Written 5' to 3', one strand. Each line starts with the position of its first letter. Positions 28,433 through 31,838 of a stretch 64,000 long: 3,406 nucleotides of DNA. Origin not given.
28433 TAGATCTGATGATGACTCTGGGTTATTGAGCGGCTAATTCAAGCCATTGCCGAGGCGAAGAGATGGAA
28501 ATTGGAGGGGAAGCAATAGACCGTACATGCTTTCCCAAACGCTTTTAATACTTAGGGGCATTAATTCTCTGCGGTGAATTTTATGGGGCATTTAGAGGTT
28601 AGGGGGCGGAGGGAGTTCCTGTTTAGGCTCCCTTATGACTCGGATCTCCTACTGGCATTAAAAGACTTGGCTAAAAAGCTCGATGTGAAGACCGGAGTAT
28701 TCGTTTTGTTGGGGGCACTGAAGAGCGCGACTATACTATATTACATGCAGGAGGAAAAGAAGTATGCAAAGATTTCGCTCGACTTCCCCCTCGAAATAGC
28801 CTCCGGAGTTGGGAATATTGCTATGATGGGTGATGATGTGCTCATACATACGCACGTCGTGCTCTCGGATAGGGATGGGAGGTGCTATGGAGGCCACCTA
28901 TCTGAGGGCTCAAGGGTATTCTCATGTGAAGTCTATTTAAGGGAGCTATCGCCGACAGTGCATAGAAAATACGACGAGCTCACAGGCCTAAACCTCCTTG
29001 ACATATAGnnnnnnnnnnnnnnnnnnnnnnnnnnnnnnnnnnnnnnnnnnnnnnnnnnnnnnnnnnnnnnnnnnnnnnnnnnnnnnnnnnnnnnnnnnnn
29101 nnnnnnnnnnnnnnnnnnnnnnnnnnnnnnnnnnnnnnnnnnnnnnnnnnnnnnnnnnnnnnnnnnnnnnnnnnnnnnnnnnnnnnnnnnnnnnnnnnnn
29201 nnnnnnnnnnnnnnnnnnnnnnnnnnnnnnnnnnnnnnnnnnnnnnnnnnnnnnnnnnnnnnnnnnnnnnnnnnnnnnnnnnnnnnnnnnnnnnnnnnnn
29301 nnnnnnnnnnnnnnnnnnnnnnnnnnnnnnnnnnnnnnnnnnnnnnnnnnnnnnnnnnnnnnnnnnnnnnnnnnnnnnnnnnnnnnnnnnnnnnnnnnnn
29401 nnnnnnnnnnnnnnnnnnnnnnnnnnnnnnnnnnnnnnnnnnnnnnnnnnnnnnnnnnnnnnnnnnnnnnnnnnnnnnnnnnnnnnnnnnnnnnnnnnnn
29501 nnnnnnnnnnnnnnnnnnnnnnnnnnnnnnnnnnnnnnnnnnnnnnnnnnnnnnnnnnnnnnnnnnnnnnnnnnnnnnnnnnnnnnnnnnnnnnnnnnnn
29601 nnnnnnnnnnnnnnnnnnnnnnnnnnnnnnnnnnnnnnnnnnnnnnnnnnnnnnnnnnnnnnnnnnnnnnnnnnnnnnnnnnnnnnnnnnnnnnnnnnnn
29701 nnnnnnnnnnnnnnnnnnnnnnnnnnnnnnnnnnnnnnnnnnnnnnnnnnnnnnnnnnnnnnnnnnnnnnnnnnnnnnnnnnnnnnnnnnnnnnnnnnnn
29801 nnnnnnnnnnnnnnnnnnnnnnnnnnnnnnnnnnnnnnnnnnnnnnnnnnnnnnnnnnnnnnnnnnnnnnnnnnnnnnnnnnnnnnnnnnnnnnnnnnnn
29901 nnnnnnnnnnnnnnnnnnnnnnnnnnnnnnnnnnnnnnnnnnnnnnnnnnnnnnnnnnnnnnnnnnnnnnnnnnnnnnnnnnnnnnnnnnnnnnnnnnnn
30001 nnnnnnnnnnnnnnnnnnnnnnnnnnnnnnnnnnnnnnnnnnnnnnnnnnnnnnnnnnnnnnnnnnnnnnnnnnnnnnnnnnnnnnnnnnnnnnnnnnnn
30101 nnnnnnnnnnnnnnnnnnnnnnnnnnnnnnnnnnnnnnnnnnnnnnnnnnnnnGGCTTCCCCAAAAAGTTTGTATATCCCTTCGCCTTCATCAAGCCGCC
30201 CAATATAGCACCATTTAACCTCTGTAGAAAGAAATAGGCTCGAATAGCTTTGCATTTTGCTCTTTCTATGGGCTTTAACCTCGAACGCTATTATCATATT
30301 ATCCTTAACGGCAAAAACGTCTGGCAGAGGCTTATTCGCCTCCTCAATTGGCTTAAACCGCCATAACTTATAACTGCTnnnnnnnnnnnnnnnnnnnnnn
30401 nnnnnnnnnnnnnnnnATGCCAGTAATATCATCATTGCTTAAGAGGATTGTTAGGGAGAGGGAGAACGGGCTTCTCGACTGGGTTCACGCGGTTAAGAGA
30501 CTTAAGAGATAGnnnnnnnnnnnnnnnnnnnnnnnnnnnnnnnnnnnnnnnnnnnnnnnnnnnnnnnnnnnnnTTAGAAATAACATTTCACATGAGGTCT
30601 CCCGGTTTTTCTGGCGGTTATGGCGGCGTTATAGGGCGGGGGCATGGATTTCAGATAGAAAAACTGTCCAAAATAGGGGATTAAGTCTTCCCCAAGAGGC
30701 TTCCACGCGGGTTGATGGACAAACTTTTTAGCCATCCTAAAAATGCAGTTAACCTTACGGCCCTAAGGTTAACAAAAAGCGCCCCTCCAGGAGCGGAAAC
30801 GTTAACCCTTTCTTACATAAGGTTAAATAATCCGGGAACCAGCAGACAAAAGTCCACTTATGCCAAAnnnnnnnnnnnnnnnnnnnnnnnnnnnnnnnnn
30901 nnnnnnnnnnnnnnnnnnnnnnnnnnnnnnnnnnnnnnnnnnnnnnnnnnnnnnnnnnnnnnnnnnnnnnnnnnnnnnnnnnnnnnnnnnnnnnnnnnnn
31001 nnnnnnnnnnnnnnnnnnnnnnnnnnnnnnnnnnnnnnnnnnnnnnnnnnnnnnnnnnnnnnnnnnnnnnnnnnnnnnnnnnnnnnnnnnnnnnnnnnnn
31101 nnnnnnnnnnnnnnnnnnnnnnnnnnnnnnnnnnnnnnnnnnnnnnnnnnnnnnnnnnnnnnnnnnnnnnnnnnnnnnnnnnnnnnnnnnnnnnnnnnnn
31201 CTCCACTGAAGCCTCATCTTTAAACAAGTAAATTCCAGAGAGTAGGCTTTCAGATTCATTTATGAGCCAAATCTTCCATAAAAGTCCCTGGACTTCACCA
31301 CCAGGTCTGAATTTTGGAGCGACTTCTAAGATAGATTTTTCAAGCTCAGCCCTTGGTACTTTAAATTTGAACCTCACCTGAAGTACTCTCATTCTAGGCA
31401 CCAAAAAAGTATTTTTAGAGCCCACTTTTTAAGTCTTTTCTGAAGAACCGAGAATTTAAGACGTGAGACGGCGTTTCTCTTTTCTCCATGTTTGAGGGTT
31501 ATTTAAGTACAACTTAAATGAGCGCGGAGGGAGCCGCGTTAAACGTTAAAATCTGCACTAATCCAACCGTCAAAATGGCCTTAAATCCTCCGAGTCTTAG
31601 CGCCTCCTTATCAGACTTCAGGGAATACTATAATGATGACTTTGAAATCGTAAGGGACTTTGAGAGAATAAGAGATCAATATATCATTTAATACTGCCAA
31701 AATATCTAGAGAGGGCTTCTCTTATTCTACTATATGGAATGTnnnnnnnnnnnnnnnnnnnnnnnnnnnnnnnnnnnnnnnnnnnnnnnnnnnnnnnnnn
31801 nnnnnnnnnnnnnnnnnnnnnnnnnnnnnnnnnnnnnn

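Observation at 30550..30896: Repeat element copy A: a ~350-bp hairpin-rich unit with imperfect terminal inverted repeats inside a 713-nt stretch with no listed ORF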

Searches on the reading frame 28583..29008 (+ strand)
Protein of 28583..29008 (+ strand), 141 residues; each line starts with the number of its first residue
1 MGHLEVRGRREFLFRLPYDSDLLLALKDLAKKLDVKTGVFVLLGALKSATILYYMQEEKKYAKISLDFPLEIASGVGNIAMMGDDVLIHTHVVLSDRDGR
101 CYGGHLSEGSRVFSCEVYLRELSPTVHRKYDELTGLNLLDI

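Call 15: find_homologous_proteins(query=window:28583-29008:+, max_evalue=1e-10)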
Query window:28583-29008:+ (141 aa): 31 proteins with E <= 1e-10 among 82 candidates.
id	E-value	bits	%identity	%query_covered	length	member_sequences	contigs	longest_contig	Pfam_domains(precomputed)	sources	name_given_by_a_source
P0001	9.8e-87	306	100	100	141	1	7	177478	PF03479.21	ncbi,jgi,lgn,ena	ncbi:MAG: DUF296 domain-containing protein [Candidatus Bathyarchaeia archaeon]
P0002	2.9e-78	278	89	100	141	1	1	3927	PF03479.21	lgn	-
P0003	1.5e-77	276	88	100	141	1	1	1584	PF03479.21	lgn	-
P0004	6.0e-73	261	80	100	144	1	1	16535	PF03479.21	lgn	-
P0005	5.5e-67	242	74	100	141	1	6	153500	PF03479.21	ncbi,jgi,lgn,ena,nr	ncbi:MAG: DNA-binding protein [Candidatus Bathyarchaeia archaeon]|nr:DNA-binding protein [Candidatus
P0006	7.1e-67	241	73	100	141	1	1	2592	PF03479.21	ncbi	ncbi:MAG: DNA-binding protein [Candidatus Geothermarchaeota archaeon]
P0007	2.9e-66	239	74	100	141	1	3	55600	PF03479.21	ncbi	ncbi:MAG: DNA-binding protein [Candidatus Bathyarchaeia archaeon]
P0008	4.1e-66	239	72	100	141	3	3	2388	PF03479.21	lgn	-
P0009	2.0e-65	237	72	100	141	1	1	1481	PF03479.21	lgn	-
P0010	2.1e-65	237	75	96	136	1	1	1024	PF03479.21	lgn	-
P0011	3.4e-65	236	72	100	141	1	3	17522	PF03479.21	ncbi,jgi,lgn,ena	ncbi:MAG: DUF296 domain-containing protein [Candidatus Bathyarchaeia archaeon]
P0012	7.2e-65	235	69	100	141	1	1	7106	PF03479.21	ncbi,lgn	ncbi:MAG: DUF296 domain-containing protein [Candidatus Bathyarchaeia archaeon]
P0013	9.6e-65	235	72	100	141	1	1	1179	PF03479.21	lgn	-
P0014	2.3e-64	233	72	100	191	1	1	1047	PF03479.21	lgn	-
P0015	2.4e-64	233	70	100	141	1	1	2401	PF03479.21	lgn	-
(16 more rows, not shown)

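Call 16: find_encoding_contigs(protein=P0004, flank=6000, max_places=2)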
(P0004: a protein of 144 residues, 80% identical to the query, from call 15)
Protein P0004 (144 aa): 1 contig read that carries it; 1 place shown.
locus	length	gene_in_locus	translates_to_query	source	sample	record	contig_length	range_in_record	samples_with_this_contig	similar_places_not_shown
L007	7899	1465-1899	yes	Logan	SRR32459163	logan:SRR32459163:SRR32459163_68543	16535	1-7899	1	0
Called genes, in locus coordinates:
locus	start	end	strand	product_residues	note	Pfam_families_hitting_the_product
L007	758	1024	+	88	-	-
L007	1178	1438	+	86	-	-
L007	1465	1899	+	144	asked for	PF03479:PCC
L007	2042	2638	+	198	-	-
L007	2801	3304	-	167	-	PF00694:Aconitase_C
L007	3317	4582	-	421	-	PF00330:Aconitase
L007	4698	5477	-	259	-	PF01509:TruB_N, PF21238:Pus10_C, PF16198:TruB_C_2, PF01472:PUA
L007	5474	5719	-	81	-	PF08068:DKCLD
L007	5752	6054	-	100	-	-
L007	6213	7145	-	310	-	PF02219:MTHFR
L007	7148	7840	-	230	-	PF12225:DUF5981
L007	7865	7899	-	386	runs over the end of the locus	PF12838:Fer4_7 (weak), PF13187:Fer4_9 (weak), PF13237:Fer4_10 (weak), PF02662:FlpD, PF00037:Fer4, PF12838:Fer4_7, PF14697:Fer4_21, PF02662:FlpD, +12 more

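Call 17: find_encoding_contigs(protein=P0005, flank=6000, max_places=2)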
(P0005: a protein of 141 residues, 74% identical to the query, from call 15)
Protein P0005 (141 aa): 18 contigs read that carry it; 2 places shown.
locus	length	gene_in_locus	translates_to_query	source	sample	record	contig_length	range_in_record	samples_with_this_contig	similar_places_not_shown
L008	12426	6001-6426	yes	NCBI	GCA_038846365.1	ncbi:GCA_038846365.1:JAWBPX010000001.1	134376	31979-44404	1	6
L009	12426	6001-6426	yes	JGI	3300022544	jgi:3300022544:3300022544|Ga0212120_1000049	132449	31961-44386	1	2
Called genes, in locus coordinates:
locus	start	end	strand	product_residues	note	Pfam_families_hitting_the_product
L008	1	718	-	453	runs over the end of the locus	PF18195:GatD_N, PF00710:Asparaginase, PF17763:Asparaginase_C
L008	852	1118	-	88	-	-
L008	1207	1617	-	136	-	-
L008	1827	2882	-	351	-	PF01259:SAICAR_synt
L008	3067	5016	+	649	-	PF17297:PEPCK_N, PF00821:PEPCK_GTP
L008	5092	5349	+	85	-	-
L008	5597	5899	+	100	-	-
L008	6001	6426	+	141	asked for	PF03479:PCC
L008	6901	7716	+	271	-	PF14801:TrmI-like_N (weak), PF01135:PCMT, PF08704:GCD14, PF00398:RrnaAD (weak), PF05175:MTS (faint), PF08241:Methyltransf_11 (weak), PF13649:Methyltransf_25, PF13847:Methyltransf_31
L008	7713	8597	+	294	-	PF10502:Peptidase_S26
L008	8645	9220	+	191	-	PF00352:TBP, PF11858:DUF3378 (faint), PF00352:TBP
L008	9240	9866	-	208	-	PF04055:Radical_SAM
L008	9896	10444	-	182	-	PF05977:MFS_3 (weak), PF07690:MFS_1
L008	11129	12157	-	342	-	PF00586:AIRS, PF02769:AIRS_C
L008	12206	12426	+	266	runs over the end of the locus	PF01887:SAM_HAT_N, PF20257:SAM_HAT_C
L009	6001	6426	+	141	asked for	PF03479:PCC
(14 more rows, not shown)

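Call 18: find_encoding_contigs(protein=P0002, flank=6000, max_places=2)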
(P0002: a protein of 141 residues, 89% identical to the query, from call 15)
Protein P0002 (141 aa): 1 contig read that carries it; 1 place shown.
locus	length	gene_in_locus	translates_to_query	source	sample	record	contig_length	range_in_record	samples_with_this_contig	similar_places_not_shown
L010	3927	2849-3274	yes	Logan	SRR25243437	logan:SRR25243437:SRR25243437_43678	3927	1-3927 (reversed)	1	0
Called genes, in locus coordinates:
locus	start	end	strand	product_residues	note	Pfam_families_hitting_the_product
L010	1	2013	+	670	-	?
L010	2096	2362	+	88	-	-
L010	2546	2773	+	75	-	-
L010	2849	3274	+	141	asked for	PF03479:PCC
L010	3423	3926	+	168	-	?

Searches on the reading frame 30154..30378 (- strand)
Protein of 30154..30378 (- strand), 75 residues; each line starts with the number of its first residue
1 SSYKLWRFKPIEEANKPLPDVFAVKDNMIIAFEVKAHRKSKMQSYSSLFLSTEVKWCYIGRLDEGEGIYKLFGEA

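Call 41: search_protein_families(library=pfam, proteins=[window:30154-30378:-], max_evalue=10)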
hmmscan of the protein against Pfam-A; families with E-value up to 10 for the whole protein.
seq(75 aa): 1 family
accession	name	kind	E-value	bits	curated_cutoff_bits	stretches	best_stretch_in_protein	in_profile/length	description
PF01870.24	Hjc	-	3.3e-05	24.2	21.1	1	14-42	26-54/93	Archaeal holliday junction resolvase (hjc)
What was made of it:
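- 30151-30375(-) matches Pfam Hjc PF01870 at E = 3.3e-5 and 24.2 bits, above the 21.1-bit cut-off (call 41).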

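Call 42: find_homologous_proteins(query=window:30154-30378:-, max_evalue=10)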
Query seq(75 aa): no candidate shares three 5-residue words with the query. No homologue found.
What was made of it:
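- Tried and rejected: The word-index search found no candidate (call 42).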

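Call 55: search_protein_families(library=phrogs, proteins=[window:30154-30378:-], max_evalue=1)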
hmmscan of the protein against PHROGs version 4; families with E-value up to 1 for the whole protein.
seq(75 aa): 1 family
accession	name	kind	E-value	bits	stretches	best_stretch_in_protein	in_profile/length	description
phrog_6591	-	DNA, RNA and nucleotide metabolism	0.00015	22.5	1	14-42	34-62/124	Holliday junction resolvase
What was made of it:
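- It also matches PHROG 6591, Holliday junction resolvase, at 1.5e-4 (call 55).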

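Call 56: search_protein_families(library=ncbifam, proteins=[window:30154-30378:-], max_evalue=1)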
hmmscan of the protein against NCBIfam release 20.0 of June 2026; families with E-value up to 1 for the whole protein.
seq(75 aa): 1 family
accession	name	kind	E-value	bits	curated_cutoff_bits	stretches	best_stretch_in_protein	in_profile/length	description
NF040854.1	Hol_resolv_Hjc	equivalog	0.11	12.3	70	1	14-42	32-60/134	Holliday junction resolvase Hjc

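Call 94: search_solved_structures(query=window:30154-30378:-, max_evalue=1, show_alignments=2)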
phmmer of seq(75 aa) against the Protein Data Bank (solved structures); distinct sequences matched with E-value up to 1: 4.
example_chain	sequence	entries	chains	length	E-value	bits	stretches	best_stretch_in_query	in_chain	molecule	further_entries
1ob8_A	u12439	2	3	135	0.019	18.4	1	13-43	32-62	HOLLIDAY-JUNCTION RESOLVASE | HOLLIDAY JUNCTION RESOLVASE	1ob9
4tkd_A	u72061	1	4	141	0.25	14.9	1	15-42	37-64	Holliday junction resolvase Hjc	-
1hh1_A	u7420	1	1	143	0.59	13.7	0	15-39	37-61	HOLLIDAY JUNCTION RESOLVING ENZYME HJC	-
4tkk_A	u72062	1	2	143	0.6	13.7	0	15-39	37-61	Holliday junction resolvase Hjc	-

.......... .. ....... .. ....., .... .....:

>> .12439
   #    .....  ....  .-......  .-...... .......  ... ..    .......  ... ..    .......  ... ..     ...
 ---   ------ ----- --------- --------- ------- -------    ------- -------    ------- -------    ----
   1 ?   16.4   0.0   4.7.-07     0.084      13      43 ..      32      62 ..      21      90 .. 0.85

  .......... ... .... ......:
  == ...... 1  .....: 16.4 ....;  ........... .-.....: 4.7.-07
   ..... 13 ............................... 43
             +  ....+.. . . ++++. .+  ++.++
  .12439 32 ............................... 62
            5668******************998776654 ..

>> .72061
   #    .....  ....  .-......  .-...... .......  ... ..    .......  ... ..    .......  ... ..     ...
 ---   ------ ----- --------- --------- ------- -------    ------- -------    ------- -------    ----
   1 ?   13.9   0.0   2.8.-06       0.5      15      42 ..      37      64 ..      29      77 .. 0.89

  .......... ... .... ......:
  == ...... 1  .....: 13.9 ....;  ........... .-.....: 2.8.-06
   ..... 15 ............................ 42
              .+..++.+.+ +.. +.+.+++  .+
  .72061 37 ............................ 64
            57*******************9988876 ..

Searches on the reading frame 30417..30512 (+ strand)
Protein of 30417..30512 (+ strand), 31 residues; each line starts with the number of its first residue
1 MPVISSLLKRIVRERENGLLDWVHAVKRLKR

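Call 41: search_protein_families(library=pfam, proteins=[window:30417-30509:+], max_evalue=10)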
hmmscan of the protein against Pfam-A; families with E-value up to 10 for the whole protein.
seq(31 aa): 0 families

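Call 77: find_encoding_contigs(protein=window:30417-30512:+, flank=3000, max_places=10)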
Protein window:30417-30512:+ (31 aa): 7 contigs read that carry it; 5 places shown.
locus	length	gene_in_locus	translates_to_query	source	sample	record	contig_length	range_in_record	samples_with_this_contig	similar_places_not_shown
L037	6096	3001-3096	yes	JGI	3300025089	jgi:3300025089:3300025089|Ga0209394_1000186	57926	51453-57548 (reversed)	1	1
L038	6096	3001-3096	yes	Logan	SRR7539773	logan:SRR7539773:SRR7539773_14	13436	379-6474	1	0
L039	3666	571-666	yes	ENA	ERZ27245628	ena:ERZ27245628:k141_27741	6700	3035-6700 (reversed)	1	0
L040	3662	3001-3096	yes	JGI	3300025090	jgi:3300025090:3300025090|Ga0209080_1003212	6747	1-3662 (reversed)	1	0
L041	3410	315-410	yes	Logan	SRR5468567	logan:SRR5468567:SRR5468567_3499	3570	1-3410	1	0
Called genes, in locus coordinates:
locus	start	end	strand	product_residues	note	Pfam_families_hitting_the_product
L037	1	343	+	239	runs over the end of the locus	?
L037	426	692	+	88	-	-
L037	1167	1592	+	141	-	PF03479:PCC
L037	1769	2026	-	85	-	-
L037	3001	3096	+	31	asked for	-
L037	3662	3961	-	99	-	PF08803:ydhR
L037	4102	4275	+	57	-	-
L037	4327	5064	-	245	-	PF00149:Metallophos, PF12850:Metallophos_2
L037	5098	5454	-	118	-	-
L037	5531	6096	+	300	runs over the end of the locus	PF00491:Arginase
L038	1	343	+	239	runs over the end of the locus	?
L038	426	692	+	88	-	-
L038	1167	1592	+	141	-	PF03479:PCC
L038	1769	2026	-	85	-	-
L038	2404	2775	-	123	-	-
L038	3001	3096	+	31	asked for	-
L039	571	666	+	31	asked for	-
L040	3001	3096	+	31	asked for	-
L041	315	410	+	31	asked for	-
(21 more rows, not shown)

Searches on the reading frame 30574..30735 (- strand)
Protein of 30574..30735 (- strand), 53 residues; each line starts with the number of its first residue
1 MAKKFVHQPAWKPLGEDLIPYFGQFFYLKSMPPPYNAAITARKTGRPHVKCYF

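Call 41: search_protein_families(library=pfam, proteins=[window:30577-30735:-], max_evalue=10)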
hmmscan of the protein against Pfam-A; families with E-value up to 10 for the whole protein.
seq(53 aa): 0 families

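Call 55: search_protein_families(library=phrogs, proteins=[window:30577-30735:-], max_evalue=1)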
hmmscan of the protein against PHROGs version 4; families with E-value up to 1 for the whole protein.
seq(53 aa): 0 families

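Call 56: search_protein_families(library=ncbifam, proteins=[window:30577-30735:-], max_evalue=1)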
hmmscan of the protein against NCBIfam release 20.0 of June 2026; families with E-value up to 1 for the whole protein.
seq(53 aa): 0 families

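Call 78: find_encoding_contigs(protein=window:30574-30735:-, flank=3000, max_places=10)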
Protein window:30574-30735:- (53 aa): no gene with exactly this product is on record in the collection.
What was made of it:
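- Tried and rejected: an exact look-up of the 53-aa ORF, which is not on record (call 78).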

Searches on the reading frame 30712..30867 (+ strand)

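Call 41: search_protein_families(library=pfam, proteins=[window:30712-30867:+], max_evalue=10)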
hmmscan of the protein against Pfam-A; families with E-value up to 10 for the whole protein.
seq(52 aa): 1 family
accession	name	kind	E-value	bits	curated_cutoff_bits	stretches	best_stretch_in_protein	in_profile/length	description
PF21500.3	HolB_lid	-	0.0032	17.7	27.1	1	13-31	20-38/40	DNA polymerase III subunit delta', AAA+ ATPase lid domain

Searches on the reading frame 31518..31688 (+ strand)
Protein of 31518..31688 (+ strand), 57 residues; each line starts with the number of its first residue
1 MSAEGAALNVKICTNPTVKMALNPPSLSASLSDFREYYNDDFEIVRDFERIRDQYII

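Call 71: search_protein_representatives(protein=window:31518-31688:+)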
Query: 57 residues. Proteins with E-value up to 0.001 (for the whole library): 3; up to 1e-10: 1; up to 1e-30: 0. The best 3 are listed.
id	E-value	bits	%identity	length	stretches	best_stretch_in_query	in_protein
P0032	1.5e-30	118.5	100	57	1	1-57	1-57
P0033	4.3e-10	54.8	44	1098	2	13-37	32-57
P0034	1.1e-06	44.2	37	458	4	9-55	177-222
